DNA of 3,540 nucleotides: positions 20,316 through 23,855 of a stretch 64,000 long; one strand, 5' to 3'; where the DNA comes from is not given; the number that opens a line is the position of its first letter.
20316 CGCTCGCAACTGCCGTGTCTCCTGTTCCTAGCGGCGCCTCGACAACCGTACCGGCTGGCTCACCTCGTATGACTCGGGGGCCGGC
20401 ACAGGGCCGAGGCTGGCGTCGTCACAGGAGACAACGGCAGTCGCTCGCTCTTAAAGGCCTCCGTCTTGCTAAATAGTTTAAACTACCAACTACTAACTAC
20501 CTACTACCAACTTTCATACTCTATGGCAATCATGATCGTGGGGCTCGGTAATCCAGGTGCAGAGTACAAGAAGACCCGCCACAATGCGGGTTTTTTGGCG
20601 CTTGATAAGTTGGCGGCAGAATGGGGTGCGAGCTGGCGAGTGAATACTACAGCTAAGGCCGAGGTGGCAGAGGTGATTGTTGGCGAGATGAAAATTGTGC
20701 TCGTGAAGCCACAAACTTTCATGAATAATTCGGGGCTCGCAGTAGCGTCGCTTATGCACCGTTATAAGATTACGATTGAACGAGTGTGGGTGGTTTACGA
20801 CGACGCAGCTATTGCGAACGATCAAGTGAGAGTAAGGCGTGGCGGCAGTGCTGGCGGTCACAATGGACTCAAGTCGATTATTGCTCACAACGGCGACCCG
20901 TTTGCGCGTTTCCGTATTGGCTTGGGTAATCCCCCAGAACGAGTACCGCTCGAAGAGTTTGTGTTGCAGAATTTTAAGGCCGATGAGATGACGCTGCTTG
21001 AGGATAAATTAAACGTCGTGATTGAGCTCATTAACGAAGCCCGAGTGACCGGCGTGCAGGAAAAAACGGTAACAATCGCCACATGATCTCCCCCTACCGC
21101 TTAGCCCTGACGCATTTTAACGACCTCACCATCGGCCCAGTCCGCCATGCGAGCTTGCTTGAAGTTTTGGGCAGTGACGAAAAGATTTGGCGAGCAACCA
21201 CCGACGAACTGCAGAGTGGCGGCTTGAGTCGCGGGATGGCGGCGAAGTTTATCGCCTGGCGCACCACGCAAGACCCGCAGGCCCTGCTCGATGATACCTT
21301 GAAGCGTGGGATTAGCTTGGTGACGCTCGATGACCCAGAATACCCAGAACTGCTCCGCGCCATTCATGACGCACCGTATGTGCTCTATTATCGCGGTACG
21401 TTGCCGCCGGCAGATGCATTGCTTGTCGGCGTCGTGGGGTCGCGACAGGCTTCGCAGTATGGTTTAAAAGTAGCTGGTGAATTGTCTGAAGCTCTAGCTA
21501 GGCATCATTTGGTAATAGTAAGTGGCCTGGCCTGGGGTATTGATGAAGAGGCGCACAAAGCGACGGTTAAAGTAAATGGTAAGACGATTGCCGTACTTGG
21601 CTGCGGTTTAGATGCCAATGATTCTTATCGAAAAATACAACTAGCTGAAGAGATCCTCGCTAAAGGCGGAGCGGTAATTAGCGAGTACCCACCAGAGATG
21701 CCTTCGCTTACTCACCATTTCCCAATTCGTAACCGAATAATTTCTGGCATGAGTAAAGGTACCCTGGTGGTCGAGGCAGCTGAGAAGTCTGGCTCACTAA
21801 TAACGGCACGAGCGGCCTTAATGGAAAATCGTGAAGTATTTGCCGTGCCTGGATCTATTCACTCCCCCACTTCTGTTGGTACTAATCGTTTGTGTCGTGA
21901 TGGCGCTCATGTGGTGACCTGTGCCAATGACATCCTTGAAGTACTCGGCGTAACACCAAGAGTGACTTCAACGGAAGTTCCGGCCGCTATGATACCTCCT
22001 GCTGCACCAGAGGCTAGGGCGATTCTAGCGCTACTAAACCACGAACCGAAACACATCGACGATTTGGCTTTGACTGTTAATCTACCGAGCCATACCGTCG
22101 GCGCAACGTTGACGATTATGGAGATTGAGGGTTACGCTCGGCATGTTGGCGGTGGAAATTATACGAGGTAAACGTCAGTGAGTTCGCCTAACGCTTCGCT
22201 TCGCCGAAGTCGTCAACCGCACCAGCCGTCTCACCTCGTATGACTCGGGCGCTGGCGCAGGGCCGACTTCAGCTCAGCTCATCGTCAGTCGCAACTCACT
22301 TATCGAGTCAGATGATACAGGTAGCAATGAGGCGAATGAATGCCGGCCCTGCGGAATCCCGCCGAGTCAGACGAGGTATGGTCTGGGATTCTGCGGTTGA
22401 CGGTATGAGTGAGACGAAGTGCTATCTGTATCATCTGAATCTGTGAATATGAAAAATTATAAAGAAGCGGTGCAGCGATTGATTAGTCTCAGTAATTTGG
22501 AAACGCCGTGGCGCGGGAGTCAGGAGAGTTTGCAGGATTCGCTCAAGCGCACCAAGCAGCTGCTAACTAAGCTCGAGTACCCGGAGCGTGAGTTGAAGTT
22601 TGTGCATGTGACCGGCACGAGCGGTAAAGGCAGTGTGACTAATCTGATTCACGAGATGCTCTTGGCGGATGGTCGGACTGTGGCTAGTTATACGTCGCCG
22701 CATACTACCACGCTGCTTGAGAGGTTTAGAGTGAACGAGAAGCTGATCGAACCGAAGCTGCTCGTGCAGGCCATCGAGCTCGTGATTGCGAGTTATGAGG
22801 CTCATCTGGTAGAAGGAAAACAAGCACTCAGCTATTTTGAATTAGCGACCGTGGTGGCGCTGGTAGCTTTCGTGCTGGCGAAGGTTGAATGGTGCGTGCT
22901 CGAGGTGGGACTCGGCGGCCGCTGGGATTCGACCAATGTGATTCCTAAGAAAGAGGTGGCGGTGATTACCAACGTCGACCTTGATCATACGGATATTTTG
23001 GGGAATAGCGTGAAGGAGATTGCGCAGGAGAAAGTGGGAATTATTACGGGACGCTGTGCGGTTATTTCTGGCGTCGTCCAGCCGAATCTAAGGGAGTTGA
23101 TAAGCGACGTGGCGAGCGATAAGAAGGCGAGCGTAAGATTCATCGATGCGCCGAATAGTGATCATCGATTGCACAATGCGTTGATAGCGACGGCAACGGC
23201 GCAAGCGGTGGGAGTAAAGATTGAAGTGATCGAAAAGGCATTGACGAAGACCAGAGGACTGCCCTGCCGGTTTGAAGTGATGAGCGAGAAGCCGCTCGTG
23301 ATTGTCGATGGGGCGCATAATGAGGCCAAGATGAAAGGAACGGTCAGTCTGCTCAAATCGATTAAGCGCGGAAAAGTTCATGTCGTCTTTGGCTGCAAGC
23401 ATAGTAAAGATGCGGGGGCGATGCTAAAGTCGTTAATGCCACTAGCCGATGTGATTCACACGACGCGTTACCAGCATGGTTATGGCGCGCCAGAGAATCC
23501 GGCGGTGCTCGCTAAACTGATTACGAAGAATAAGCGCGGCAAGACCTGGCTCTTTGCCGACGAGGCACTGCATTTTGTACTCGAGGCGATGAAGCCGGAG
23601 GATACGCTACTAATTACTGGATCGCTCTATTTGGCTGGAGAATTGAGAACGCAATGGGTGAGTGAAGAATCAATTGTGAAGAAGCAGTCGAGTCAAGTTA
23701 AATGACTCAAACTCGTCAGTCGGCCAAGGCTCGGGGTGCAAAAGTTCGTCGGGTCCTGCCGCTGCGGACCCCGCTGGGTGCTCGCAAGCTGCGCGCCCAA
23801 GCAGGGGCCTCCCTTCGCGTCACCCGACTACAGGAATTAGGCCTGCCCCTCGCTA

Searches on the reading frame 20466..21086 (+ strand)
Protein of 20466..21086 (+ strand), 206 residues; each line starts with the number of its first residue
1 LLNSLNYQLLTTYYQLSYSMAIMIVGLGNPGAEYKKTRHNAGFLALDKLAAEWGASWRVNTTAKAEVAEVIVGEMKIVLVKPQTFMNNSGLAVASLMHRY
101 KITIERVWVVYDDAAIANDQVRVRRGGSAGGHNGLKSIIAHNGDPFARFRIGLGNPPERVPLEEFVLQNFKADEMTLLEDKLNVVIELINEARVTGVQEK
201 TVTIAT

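Call 68: search_protein_families(library=pfam, proteins=[window:20466-21086:+], max_evalue=0.01)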
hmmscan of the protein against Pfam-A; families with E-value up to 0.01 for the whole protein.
window:20466-21086:+ (206 aa): 1 family
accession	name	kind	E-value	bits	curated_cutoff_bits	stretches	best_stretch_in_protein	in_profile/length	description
PF01195.25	Pept_tRNA_hydro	-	2.1e-56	191.1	27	1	23-193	1-171/183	Peptidyl-tRNA hydrolase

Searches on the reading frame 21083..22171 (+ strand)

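Call 9: search_protein_families(library=pfam, proteins=[window:21083-22171:+], max_evalue=0.01)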
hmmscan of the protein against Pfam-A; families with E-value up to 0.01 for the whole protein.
window:21083-22171:+ (362 aa): 4 families
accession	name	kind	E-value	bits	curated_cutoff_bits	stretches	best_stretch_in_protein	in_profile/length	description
PF02481.21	DNA_processg_A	-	5e-75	251.7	29.6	1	74-279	4-211/212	DNA recombination-mediator protein A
PF17782.7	DprA_WH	-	3.8e-11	43.3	22.9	1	301-358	4-61/61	DprA winged helix domain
PF18306.6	LDcluster4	-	4.6e-06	26.8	26.3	1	114-183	3-73/151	SLOG cluster4 family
PF01978.25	TrmB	-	0.0085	16.4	25.6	0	310-355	10-55/68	Sugar-specific transcriptional regulator TrmB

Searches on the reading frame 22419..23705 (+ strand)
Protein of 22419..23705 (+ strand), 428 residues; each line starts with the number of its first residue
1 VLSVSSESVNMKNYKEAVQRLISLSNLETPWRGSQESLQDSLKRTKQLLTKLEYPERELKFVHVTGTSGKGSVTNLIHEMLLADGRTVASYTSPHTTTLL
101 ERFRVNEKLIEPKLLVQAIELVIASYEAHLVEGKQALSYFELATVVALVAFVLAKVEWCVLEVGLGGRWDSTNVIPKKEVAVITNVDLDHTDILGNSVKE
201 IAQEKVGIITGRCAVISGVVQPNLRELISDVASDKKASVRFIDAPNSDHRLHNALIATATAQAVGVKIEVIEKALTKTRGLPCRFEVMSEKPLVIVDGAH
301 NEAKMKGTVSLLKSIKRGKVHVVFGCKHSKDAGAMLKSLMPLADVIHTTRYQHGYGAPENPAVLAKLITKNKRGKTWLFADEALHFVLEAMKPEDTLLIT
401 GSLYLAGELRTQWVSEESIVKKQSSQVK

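Call 10: search_protein_families(library=pfam, proteins=[window:22419-23705:+], max_evalue=0.01)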
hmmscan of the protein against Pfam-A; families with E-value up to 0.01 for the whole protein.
window:22419-23705:+ (428 aa): 3 families
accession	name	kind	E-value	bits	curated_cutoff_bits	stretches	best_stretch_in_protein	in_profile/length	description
PF02875.26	Mur_ligase_C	-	1.4e-15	58.7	28.4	1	284-402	2-126/127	Mur ligase, glutamate ligase domain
PF08245.18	Mur_ligase_M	-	9e-11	42.5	24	1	64-213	1-114/200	Mur ligase middle domain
PF25199.1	nSTAND_NTPase5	-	0.0031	17.8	34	0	31-89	11-74/145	Novel STAND NTPase 5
